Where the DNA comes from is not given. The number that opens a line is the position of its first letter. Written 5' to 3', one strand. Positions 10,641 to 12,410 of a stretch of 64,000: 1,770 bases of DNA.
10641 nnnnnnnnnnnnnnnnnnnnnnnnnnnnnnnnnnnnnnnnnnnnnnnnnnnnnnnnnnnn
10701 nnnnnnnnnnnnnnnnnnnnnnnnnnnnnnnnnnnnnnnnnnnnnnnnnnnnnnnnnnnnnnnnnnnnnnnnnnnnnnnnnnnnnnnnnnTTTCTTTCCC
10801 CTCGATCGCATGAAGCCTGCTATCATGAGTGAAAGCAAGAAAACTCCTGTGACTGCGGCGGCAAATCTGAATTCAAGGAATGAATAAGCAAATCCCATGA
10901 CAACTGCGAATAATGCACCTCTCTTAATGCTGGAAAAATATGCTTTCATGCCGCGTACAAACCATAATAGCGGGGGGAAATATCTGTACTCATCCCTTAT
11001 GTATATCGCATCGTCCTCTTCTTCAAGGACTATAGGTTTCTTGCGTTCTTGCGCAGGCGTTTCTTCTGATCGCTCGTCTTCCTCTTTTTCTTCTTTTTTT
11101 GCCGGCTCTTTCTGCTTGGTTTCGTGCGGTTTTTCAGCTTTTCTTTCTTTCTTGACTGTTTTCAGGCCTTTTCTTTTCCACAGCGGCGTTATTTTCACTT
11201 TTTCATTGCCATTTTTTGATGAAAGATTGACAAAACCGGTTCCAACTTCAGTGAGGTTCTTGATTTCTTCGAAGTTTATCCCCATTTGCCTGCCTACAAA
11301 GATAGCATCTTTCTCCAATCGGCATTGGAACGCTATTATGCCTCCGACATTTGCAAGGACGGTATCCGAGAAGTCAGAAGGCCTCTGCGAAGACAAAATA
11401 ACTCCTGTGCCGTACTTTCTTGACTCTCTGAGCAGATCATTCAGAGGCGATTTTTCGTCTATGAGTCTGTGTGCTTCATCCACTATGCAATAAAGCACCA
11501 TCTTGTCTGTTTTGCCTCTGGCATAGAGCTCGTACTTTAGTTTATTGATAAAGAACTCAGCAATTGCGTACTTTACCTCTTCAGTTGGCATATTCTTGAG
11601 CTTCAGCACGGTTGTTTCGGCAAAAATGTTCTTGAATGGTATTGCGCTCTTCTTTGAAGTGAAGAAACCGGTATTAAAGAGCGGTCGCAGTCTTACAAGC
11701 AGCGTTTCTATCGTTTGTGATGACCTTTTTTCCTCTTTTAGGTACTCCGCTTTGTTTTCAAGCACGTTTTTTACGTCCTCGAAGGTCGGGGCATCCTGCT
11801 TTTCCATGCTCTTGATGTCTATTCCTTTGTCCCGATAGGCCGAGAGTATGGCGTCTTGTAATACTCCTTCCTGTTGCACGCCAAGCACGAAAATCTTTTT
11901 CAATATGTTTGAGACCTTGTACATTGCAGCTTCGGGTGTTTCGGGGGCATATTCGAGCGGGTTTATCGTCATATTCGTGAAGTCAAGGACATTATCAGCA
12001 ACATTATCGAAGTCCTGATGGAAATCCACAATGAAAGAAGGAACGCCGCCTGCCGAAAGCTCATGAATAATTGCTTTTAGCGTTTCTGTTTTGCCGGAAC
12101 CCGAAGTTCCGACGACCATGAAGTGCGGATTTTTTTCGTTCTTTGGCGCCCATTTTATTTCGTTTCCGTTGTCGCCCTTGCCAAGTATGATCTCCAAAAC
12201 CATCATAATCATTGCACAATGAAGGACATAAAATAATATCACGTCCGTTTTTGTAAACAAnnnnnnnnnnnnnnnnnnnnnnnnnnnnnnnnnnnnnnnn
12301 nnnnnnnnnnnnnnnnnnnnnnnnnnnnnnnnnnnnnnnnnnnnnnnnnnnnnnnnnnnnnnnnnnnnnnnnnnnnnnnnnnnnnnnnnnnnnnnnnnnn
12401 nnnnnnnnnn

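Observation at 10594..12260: Membrane-anchored DUF87/HerA-FtsK-like ATPase translationally coupled to a small secreted peptide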

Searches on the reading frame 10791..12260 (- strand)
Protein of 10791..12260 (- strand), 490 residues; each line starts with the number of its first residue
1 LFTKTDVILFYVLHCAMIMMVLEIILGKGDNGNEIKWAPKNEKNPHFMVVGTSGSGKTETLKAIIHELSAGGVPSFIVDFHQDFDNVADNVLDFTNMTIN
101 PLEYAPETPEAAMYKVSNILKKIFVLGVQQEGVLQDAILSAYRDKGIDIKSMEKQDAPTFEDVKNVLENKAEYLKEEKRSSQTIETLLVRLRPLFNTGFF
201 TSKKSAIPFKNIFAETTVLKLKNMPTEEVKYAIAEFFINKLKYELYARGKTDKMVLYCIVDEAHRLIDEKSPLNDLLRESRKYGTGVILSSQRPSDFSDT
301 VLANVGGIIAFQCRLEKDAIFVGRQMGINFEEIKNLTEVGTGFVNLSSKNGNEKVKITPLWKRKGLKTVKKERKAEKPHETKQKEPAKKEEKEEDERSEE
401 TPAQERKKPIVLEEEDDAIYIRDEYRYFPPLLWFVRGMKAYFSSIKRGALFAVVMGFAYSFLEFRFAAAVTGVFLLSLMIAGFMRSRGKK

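Call 3: search_protein_families(library=pfam, proteins=[window:10791-12260:-], max_evalue=0.01)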
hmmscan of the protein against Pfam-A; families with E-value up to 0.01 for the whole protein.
window:10791-12260:- (490 aa): 10 families
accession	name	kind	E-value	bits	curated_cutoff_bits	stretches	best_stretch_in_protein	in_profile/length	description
PF05872.18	HerA_C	-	5.8e-14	52.1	22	2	32-89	10-66/502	Helicase HerA-like C-terminal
PF01935.23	DUF87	-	5e-11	43.5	23.2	1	45-239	24-218/220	Helicase HerA, central domain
PF10412.15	TrwB_AAD_bind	-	1.9e-09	37.4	20.5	1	39-102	10-71/387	Type IV secretion-system coupling protein DNA-binding domain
PF13401.12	AAA_22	-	5.4e-06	27.2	27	1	46-121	7-80/130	AAA domain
PF01580.24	FtsK_SpoIIIE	-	3.3e-05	23.9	24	1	41-68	35-63/221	FtsK/SpoIIIE family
PF04851.21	ResIII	-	0.00011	22.6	22.5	0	42-70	21-49/164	Type III restriction enzyme, res subunit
PF12846.13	AAA_10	-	0.00058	19.5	27.5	0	40-87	17-64/362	AAA-like domain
PF25199.1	nSTAND_NTPase5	-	0.001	19.3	34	0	40-75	37-73/145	Novel STAND NTPase 5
PF05729.18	NACHT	-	0.0064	16.8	26.7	0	48-76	4-34/167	NACHT domain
PF09848.15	SLFN-g3_helicase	-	0.0069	16.1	24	0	235-274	67-99/354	Schlafen group 3, DNA/RNA helicase domain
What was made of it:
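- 11172..12212 (-): HerA/FtsK-superfamily P-loop motor domain (residues 1-347). It has no N-terminal HAS barrel. Pfam HerA_C, DUF87, TrwB_AAD_bind (call 3).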

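Call 4: search_protein_families(library=ncbifam, proteins=[window:10791-12260:-], max_evalue=0.1)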
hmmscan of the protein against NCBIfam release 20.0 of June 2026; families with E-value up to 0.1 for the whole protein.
window:10791-12260:- (490 aa): 28 families (the best 25 are shown)
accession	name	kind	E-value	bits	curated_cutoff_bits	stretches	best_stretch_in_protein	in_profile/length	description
NF053655.1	CedD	equivalog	9.7e-19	67.4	600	1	45-350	222-516/527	DNA-translocating ATPase CedD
NF045975.1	VirB4_plasma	equivalog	1.3e-17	62.8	590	1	29-300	496-810/894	Mbov_0397 family ICE element conjugal transfer ATPase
NF041017.1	DNA_import_CedB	equivalog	1.3e-14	53.7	700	1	24-311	254-536/590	DNA import protein CedB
TIGR02746.1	TraC-F-type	equivalog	2.9e-13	48.6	567.05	1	43-299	429-690/800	type IV secretion system protein TraC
NF040937.1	HerA_Thermprot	equivalog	8.2e-10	37.7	800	1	45-309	141-410/487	DNA double-strand break repair helicase HerA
NF042944.1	HerA_antiphage_2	equivalog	3.3e-09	36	850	1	265-327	447-509/576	anti-phage-associated helicase HerA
NF042943.1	HerA_antiphage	equivalog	5.7e-09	35.1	800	1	238-321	417-510/566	anti-phage-associated helicase HerA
NF033849.1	ser_rich_anae_1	subfamily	1.9e-08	32.1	650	2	270-326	1047-1103/1163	serine-rich protein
NF041214.1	plasmid_TraB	equivalog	7.6e-07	28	800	1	258-321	350-417/639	plasmid transfer protein TraB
NF010278.0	PRK13721.1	subfamily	1.5e-05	23.1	1177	1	40-272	475-707/874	type IV secretion system protein TraC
TIGR00929.1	VirB4_CagE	subfamily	1.7e-05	23.3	643.1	1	44-300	437-683/792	VirB4 family type IV secretion/conjugal transfer ATPase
TIGR03928.1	T7_EssCb_Firm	equivalog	4.4e-05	21.3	778.4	1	44-70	469-495/1296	type VII secretion protein EssC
TIGR03925.1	T7SS_EccC_b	equivalog_domain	6.6e-05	21.4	346.55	1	24-71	342-388/564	type VII secretion protein EccCb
TIGR02759.1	TraD_Ftype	equivalog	0.0001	21.2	521.35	1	39-80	171-212/566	type IV conjugative transfer system coupling protein TraD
NF040819.1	helicase_HerA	equivalog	0.00032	19.3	970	1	273-318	427-472/561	DNA double-strand break repair helicase HerA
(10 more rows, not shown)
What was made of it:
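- On Canonical HerA: NF040937 scores 37.7 against 800; NF040819 scores 19.3 against 970 (call 4).
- Closest known: Canonical archaeal HerA. Different: NCBIfam HerA models score 19-38 bits against cut-offs of 800-970 (call 4).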

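Call 6: find_homologous_proteins(query=window:10791-12212:-)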
Query window:10791-12212:- (474 aa): 93 proteins with E <= 0.001 among 8000 candidates.
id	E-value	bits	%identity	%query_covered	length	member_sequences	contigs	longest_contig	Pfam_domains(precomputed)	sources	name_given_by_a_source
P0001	0.0e+0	1047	100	100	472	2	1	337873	PF10412.16,PF01935.24,PF05872.19,PF13401.13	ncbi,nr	ncbi:MAG: ATP-binding protein [Candidatus Aenigmarchaeota archaeon]|nr:ATP-binding protein [Candidat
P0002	1.7e-276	935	89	100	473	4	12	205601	PF10412.16,PF01935.24,PF05872.19,PF13401.13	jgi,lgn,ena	-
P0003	1.4e-253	860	80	100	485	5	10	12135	PF10412.16,PF01935.24,PF05872.19,PF13401.13,PF01580.25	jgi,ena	-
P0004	2.8e-207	707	70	98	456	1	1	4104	PF10412.16,PF01935.24,PF05872.19,PF13401.13,PF01580.25,PF04851.22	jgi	jgi:energy-coupling factor transporter ATP-binding protein EcfA2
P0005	2.7e-197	674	66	98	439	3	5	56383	PF10412.16,PF01935.24,PF05872.19,PF13401.13,PF01580.25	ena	-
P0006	9.0e-178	610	59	97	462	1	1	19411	PF10412.16,PF01935.24,PF05872.19,PF13401.13,PF01580.25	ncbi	-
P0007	1.0e-176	606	74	72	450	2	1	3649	PF10412.16,PF01935.24,PF05872.19,PF13401.13,PF25199.2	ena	-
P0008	7.8e-176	603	61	98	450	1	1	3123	PF10412.16,PF01935.24,PF05872.19,PF13401.13,PF01580.25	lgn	-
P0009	2.5e-175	602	59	97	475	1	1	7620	PF10412.16,PF01935.24,PF05872.19,PF13401.13,PF01580.25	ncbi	-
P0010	9.0e-175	600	58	99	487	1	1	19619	PF10412.16,PF01935.24,PF05872.19,PF13401.13,PF12846.14,PF01580.25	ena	-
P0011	4.2e-172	591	60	99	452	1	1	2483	PF10412.16,PF01935.24,PF05872.19,PF13401.13,PF01580.25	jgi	-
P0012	2.1e-171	589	60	98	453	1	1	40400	PF10412.16,PF01935.24,PF05872.19,PF13401.13,PF01580.25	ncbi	-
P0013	2.2e-169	582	59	98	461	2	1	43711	PF10412.16,PF01935.24,PF05872.19,PF13401.13,PF25199.2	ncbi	-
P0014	9.1e-166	570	61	93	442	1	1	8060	PF10412.16,PF01935.24,PF05872.19,PF13401.13,PF01580.25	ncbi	-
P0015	1.5e-156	540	67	78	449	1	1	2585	PF10412.16,PF01935.24,PF05872.19,PF13401.13,PF12846.14,PF04851.22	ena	-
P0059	1.1e-77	280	43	69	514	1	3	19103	PF10412.16,PF01935.24,PF05872.19,PF01580.25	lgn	-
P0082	3.7e-62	229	38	72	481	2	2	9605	PF10412.16,PF01935.24,PF05872.19,PF13401.13,PF01580.25,PF13191.13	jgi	jgi:hypothetical protein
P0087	1.8e-28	118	31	72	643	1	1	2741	PF10412.16,PF12705.14,PF01935.24,PF13401.13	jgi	jgi:hypothetical protein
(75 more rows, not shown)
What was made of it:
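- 10788..12212 (-): CDS of the 474-aa ATPase, stop codon included. The start is an ATG in the cluster 12212/12206/12203; NCBI annotates a 472-aa protein starting at 12206. Aenigmarchaeota archaeon]' (call 6).
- P0087 has a PD-(D/E)XK nuclease domain (call 6).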

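Call 7: search_protein_families(library=padloc, proteins=[window:10791-12212:-], max_evalue=0.01)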
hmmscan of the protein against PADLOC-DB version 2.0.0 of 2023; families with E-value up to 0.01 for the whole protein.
window:10791-12212:- (474 aa): 18 families
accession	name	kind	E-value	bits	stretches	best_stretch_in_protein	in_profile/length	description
PDLC02684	DndH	-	4e-35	118.8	1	6-283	1341-1643/1715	DndH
PDLC04140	mad8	-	1.3e-26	91.9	1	6-332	2-290/314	mads_8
PDLC02685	DndH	-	5.2e-24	82.1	1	10-281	1312-1604/1678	DndH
PDLC04105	HerA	-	6.6e-16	56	2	201-316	382-507/576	-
PDLC02682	DndH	-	7.3e-14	48.1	1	6-283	1311-1612/1686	DndH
PDLC02679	DndH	-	6.7e-13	45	1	7-283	1334-1636/1711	DndH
PDLC04102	HerA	-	4.4e-12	43.1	1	202-302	469-577/654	-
PDLC04103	HerA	-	1.3e-09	34.9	1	240-332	442-545/579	-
PDLC02681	DndH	-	1.5e-09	34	1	33-284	1287-1558/1631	DndH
PDLC04100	HerA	-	1.6e-09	35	1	228-304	429-515/580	-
PDLC02188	HerA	-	1.8e-09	35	1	254-310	452-508/578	-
PDLC02185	HerA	-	2.1e-09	34.6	1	225-305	432-522/585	-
PDLC04098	HerA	-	2.6e-09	34.2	1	260-289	562-591/686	-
PDLC01055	HerA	-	9.4e-09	32.6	2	200-331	383-512/532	Type III coevolved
PDLC04097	HerA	-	2.2e-08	31.2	1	240-289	475-537/618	-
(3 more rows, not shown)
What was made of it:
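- On DptH/DndH (DndFGH restriction): PADLOC DndH E 4e-35 (call 7).
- PADLOC DndH C-terminal region E 4e-35; mad8 E 1e-26 (call 7). The best profile hits are defence proteins: DndH E 4e-35 and mad8 E 1e-26 (call 7).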

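Call 8: search_solved_structures(query=window:10791-12212:-, max_evalue=0.01)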
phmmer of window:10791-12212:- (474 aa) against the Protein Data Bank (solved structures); distinct sequences matched with E-value up to 0.01: 9.
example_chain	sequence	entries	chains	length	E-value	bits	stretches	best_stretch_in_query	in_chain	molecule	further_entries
7es4_A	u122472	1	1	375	9.6e-11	44.4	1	15-282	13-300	DNA phosphorothioation-dependent restriction protein DptH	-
11kk_A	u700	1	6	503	8e-10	41.3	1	217-331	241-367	HerA like helicase YjgR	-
8yho_A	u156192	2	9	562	1.7e-07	33.6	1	219-303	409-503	DUF87 domain-containing protein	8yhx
8xau_A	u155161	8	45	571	2.2e-06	30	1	252-320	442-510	ATP-binding protein | HerA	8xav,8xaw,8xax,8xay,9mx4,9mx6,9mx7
8wiv_A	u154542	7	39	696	6.2e-06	28.5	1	240-317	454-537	Helicase HerA central domain-containing protein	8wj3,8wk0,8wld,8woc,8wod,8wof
4d2i_A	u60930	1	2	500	4.9e-05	25.6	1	28-294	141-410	HERA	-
9c1m_M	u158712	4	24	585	0.0015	20.7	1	254-314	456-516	ATP-binding protein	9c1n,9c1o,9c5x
9x1l_A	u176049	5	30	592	0.0017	20.5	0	257-326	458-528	DNA helicase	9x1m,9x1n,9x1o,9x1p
8wet_A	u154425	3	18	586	0.0084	18.2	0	228-303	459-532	TdpA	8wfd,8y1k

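Call 11: find_related_loci(query=A1, collection=genome_contigs, flank=6000)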
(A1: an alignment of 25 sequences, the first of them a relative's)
Query A1 (472 aa) in genome_contigs; peptide patterns used: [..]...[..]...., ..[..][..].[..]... (x = any residue, [..] = any of these).
72 stretches matched a pattern; 32 encode a relative of the query (tblastn E <= 1e-3); 32 distinct loci.
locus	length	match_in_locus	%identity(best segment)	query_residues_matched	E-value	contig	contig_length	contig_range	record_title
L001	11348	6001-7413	89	1-472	0e+0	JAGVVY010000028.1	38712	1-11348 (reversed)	MAG: Candidatus Aenigmatarchaeota archaeon isolate RIFCSPHIGHO2_02_FULL_49_46 rifcsphigho2_02_scaffold_1187, whole genom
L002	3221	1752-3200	80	1-472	0e+0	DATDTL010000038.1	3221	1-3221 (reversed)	MAG TPA_asm: archaeon isolate SMAG_U8030 k141_2482344, whole genome shotgun sequence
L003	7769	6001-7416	53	1-466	3e-148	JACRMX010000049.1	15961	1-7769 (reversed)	MAG: Candidatus Aenigmatarchaeota archaeon isolate NC_groundwater_1918_Pr3_S-0.2um_41_3 scaffold_564835, whole genome sh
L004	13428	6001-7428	50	1-471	5e-145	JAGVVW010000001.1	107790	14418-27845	MAG: Candidatus Aenigmatarchaeota archaeon isolate RIFCSPHIGHO2_02_FULL_36_49 rifcsphigho2_02_scaffold_461, whole genome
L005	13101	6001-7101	50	3-378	1e-113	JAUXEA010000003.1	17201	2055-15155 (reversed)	MAG: Candidatus Aenigmatarchaeota archaeon isolate CSMAG_2865 CSMAG_2865_k119_660723_length_17201_cov_7.0000, whole geno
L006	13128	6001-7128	50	4-372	6e-111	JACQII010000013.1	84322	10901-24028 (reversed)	MAG: Candidatus Aenigmatarchaeota archaeon isolate NC_groundwater_1121_Ag_S-0.1um_63_48 S_p1_S3_coassembly_k141_1920669,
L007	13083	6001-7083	50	4-367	9e-110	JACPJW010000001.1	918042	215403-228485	MAG: Candidatus Aenigmatarchaeota archaeon isolate NC_groundwater_478_Ag_S-0.1um_47_21 S35_SO-1_scaffold_71026, whole ge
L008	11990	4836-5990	48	2-388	9e-109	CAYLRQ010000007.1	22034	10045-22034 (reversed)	MAG TPA_asm: uncultured archaeon isolate binchicken_co355_191 genome assembly, contig: NODE_1078_length_22034_cov_14.341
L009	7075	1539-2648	49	2-376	3e-107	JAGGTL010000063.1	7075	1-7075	MAG: Candidatus Aenigmatarchaeota archaeon isolate AUK047 PB_MBMC_001_c_000000000050, whole genome shotgun sequence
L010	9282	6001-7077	50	3-373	3e-105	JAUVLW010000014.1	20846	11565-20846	MAG: Candidatus Aenigmatarchaeota archaeon isolate CSMAG_516 CSMAG_516_k141_803980_length_20846_cov_11.0000, whole genom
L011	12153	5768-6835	48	4-360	6e-105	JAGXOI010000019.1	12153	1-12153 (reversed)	Candidatus Aenigmarchaeota archaeon LH_S4 NODE_19_length_12153_cov_11.695900, whole genome shotgun sequence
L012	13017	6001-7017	50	3-345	5e-103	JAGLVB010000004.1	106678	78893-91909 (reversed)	MAG: Candidatus Aenigmatarchaeota archaeon isolate RS_11_5 ZL20.bin.5.fa_4, whole genome shotgun sequence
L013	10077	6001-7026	50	1-346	4e-103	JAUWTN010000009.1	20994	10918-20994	MAG: Candidatus Aenigmatarchaeota archaeon isolate CSMAG_2581 CSMAG_2581_k127_5345044_length_20994_cov_107.0000, whole g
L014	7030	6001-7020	50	3-346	3e-103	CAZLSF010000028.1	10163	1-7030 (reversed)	MAG TPA_asm: uncultured archaeon isolate binchicken_co357_127 genome assembly, contig: NODE_3271_length_10163_cov_5.7086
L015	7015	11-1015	50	19-359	1e-102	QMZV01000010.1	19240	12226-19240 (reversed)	MAG: Candidatus Aenigmatarchaeota archaeon isolate B34_G15 B34_Guay15_scaffold_00376, whole genome shotgun sequence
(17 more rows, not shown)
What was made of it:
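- An apparently patchy distribution (call 11). Sequence identity follows taxonomy, which suggests vertical descent (calls 6, 11).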

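Call 18: search_protein_families(library=phrogs, proteins=[window:10791-12212:-], max_evalue=0.01)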
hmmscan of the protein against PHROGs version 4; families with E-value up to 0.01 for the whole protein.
window:10791-12212:- (474 aa): 7 families
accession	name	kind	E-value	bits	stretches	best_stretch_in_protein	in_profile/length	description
phrog_7035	-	unknown function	2.9e-23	83.2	2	200-308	450-569/969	-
phrog_2666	-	head and packaging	9e-15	55.3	2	154-357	358-529/555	terminase large subunit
phrog_1358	-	moron, auxiliary metabolic gene and host takeover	2.5e-10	39.5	2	227-393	700-861/1382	FtsK/SpoIIIE-like protein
phrog_5156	-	unknown function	1.6e-09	37.4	1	126-283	543-704/824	-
phrog_168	-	DNA, RNA and nucleotide metabolism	8.8e-05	23.3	1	18-61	32-72/314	clamp loader of DNA polymerase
phrog_24831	-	unknown function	0.00032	20.4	1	242-305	390-454/700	-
phrog_10474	-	unknown function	0.0021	19.3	1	129-164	39-74/86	-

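Call 19: find_related_loci(query=A1, collection=viral_contigs, flank=8000)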
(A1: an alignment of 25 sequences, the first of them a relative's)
Query A1 (472 aa) in viral_contigs; peptide patterns used: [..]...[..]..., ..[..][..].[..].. (x = any residue, [..] = any of these).
72 stretches matched a pattern, but none encodes a relative of the query by tblastn (E <= 1e-3).
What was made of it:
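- On Inovirus pI (Zot) + coat protein: No IMG/VR relatives (call 19).
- No relative was found in IMG/VR (call 19). No relative was found in 2.9 million IMG/VR contigs (call 19).
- Tried and rejected: No PHROGs or Pfam Zot hit, and no IMG/VR relatives (calls 3, 18, 19).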

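Call 23: find_encoding_contigs(protein=P0003, flank=3000, max_places=4)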
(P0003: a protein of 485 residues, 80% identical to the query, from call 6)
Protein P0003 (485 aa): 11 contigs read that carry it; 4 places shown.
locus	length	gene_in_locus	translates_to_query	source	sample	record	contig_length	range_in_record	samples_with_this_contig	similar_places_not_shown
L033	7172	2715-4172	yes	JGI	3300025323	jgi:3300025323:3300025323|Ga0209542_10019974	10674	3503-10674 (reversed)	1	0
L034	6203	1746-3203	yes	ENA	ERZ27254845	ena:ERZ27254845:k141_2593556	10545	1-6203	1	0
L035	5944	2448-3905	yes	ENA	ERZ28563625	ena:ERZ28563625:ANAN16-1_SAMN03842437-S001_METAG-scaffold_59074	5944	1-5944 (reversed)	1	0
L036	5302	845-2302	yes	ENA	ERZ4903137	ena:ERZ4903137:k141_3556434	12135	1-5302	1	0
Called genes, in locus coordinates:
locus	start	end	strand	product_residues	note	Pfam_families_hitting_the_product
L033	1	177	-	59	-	?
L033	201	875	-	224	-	PF01398:JAB, PF14464:Prok-JAB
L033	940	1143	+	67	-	-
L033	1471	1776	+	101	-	-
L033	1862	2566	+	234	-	PF01411:tRNA-synt_2c, PF07973:tRNA_SAD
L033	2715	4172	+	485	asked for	PF01580:FtsK_SpoIIIE (faint), PF05872:HerA_C (weak), PF01935:DUF87, PF10412:TrwB_AAD_bind (faint), PF13401:AAA_22 (faint), PF05872:HerA_C (weak)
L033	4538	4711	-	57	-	-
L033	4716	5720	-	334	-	PF13191:AAA_16, PF00004:AAA (weak), PF13401:AAA_22 (weak), PF22703:Cdc6_lid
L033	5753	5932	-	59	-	-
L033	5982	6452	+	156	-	PF13420:Acetyltransf_4 (weak), PF00583:Acetyltransf_1, PF13673:Acetyltransf_10, PF13508:Acetyltransf_7, PF08445:FR47 (weak)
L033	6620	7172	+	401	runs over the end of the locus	PF00270:DEAD, PF04851:ResIII (weak), PF14617:CMS1 (faint), PF00271:Helicase_C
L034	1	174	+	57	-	?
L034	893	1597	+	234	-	PF01411:tRNA-synt_2c, PF07973:tRNA_SAD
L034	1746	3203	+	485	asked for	PF01580:FtsK_SpoIIIE (faint), PF05872:HerA_C (weak), PF01935:DUF87, PF10412:TrwB_AAD_bind (faint), PF13401:AAA_22 (faint), PF05872:HerA_C (weak)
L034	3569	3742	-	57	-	-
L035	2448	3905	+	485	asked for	PF01580:FtsK_SpoIIIE (faint), PF05872:HerA_C (weak), PF01935:DUF87, PF10412:TrwB_AAD_bind (faint), PF13401:AAA_22 (faint), PF05872:HerA_C (weak)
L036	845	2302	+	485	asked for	PF01580:FtsK_SpoIIIE (faint), PF05872:HerA_C (weak), PF01935:DUF87, PF10412:TrwB_AAD_bind (faint), PF13401:AAA_22 (faint), PF05872:HerA_C (weak)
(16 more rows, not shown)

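Call 24: find_encoding_contigs(protein=P0004, flank=3000, max_places=3)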
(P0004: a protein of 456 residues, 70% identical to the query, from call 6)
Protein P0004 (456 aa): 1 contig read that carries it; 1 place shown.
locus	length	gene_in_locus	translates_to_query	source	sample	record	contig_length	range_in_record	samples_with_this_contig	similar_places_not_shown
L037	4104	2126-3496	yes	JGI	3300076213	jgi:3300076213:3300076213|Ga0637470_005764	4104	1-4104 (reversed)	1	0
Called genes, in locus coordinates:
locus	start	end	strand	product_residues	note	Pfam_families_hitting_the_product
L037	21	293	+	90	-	PF21344:Zn_ribbon_LysW (weak)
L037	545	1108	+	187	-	-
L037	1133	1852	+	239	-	PF01411:tRNA-synt_2c, PF07973:tRNA_SAD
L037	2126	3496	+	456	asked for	PF01580:FtsK_SpoIIIE (faint), PF01935:DUF87, PF04851:ResIII (faint), PF05872:HerA_C (weak), PF10412:TrwB_AAD_bind (weak), PF13401:AAA_22 (faint)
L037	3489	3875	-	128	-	PF01850:PIN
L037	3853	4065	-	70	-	PF04014:MazE_antitoxin (weak)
